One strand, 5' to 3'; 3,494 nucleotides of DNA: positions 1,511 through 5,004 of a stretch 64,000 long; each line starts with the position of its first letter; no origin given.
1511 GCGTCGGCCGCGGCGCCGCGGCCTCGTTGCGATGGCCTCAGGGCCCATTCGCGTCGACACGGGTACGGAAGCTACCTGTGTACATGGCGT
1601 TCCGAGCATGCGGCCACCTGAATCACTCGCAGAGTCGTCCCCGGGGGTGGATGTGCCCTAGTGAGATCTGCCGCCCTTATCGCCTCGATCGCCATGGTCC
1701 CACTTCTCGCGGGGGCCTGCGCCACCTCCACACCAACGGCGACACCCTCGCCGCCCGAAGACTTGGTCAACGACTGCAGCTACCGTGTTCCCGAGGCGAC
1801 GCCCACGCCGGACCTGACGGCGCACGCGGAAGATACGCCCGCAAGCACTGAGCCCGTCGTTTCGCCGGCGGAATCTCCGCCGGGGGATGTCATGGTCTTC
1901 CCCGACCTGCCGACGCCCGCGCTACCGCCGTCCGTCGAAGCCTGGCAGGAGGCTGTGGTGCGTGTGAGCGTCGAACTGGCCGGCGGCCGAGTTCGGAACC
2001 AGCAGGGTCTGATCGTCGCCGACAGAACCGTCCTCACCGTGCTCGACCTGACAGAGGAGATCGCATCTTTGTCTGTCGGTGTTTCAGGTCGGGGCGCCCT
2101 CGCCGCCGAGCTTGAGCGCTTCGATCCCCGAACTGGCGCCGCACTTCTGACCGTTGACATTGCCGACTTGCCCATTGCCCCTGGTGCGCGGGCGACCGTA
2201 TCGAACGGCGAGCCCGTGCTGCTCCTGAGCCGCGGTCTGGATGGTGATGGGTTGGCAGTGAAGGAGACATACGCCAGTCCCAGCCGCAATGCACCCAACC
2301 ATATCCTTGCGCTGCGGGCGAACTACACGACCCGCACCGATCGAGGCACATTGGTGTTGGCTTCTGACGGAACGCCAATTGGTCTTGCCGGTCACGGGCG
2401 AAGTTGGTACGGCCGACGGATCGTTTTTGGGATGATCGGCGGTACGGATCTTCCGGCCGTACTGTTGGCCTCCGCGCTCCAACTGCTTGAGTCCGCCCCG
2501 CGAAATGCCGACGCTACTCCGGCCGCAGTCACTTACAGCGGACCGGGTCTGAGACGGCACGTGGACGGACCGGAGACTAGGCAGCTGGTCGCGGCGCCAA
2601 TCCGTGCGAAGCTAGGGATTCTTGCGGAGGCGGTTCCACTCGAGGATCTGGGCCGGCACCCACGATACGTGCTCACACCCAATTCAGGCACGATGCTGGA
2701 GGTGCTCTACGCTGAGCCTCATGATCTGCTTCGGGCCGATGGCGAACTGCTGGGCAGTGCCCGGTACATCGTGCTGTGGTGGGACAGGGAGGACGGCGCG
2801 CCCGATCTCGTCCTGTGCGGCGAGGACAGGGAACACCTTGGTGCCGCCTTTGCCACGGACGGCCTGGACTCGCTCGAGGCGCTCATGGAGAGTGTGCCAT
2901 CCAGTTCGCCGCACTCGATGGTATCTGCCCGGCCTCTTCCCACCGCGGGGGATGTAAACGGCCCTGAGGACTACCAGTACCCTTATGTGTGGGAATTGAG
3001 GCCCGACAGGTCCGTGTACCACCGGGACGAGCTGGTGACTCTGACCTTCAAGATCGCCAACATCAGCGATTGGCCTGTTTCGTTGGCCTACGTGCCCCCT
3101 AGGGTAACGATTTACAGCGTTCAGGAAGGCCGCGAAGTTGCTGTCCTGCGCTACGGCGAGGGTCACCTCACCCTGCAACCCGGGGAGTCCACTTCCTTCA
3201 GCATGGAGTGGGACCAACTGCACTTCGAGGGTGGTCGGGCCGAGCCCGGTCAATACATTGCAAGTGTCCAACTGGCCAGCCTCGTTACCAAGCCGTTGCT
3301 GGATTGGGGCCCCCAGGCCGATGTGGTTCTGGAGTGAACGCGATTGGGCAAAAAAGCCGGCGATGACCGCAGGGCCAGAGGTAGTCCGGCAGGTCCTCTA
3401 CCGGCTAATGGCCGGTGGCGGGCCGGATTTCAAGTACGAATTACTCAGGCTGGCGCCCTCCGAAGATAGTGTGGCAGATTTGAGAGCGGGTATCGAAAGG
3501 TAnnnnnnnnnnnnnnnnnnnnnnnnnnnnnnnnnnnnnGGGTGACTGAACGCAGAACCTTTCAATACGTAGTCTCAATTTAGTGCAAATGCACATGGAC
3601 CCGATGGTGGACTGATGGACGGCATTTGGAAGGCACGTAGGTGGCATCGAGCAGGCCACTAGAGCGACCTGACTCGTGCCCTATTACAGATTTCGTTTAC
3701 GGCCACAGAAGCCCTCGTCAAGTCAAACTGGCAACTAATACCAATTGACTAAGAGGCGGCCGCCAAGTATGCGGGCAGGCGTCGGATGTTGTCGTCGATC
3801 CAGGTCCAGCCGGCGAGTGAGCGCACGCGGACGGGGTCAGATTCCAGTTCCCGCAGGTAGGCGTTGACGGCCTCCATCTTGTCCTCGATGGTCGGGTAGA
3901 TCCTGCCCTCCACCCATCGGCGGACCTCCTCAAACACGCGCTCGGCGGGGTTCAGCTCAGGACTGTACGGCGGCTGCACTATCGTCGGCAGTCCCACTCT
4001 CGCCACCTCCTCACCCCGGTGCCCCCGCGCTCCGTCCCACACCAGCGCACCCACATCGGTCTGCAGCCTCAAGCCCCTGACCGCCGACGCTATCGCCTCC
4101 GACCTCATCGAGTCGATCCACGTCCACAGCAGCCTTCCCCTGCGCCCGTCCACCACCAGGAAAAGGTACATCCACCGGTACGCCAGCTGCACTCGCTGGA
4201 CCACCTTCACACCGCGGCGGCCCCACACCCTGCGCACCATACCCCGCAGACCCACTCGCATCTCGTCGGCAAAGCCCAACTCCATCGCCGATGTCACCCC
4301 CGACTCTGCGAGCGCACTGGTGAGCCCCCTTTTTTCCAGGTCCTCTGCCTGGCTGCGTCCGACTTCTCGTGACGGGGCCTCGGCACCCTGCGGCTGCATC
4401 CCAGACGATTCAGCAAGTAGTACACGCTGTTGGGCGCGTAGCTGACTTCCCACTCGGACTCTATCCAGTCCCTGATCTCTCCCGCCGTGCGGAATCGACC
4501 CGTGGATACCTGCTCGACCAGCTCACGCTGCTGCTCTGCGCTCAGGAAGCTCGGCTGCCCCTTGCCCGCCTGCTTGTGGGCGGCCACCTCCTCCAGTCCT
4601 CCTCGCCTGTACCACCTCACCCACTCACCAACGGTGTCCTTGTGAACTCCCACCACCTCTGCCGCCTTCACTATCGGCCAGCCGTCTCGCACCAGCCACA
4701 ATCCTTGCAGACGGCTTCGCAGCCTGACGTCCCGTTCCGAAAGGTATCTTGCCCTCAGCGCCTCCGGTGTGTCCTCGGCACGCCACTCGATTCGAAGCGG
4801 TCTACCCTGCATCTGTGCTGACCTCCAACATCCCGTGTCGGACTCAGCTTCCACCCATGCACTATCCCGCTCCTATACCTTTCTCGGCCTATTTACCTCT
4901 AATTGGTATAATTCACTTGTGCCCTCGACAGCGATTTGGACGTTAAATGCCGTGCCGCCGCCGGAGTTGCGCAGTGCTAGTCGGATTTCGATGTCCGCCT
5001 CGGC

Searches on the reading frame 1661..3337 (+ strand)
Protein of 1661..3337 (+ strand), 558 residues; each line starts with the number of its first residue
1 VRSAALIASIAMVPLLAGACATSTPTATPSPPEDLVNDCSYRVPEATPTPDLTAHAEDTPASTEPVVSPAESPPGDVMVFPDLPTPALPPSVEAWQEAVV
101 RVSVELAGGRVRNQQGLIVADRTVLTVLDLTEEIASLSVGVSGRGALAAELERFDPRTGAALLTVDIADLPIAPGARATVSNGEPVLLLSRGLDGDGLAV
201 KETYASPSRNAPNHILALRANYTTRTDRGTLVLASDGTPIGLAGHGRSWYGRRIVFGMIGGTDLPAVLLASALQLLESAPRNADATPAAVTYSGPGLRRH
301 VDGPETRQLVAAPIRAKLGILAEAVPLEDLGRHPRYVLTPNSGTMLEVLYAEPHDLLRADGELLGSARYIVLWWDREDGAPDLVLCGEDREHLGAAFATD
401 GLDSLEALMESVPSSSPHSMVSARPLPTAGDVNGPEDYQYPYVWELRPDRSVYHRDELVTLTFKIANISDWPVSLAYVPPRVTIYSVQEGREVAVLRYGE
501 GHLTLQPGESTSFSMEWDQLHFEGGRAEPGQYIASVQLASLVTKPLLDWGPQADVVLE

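Call 12: search_protein_families(library=pfam, proteins=[window:1661-3337:+], max_evalue=0.001)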
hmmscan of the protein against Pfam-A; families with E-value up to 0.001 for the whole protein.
window:1661-3337:+ (558 aa): 1 family
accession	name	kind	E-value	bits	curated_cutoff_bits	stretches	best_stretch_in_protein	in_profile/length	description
PF12690.13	BsuPI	-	5.3e-05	23.6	22.9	1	449-539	4-97/101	Intracellular proteinase inhibitor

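Call 63: search_protein_families(library=phrogs, proteins=[window:1661-3337:+], max_evalue=0.001)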
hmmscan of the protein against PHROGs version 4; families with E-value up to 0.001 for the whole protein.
window:1661-3337:+ (558 aa): 0 families

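Call 72: find_encoding_contigs(protein=window:1661-3334:+, flank=10000, max_places=3)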
Protein seq(558 aa) (558 aa): no gene with exactly this product is on record in the collection.

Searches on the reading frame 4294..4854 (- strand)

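Call 32: search_protein_families(library=pfam, proteins=[window:4294-4854:-], max_evalue=0.01)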
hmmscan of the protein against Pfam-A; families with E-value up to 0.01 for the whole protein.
window:4294-4854:- (186 aa): 5 families
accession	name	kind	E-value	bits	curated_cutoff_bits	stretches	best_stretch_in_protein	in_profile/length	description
PF13592.12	HTH_33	-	8.1e-16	57.8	25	1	121-175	4-58/60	Winged helix-turn helix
PF13384.12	HTH_23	-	1.1e-09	38.2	24.6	1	43-88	2-47/50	Homeodomain-like domain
PF13565.12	HTH_32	-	3.9e-09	37.4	33.7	1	74-148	1-73/73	Homeodomain-like domain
PF13551.12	HTH_29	-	5.6e-08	33.2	28.1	1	48-108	1-62/64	Winged helix-turn helix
PF13518.12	HTH_28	-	6.8e-06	26.5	25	1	55-89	9-43/52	Helix-turn-helix domain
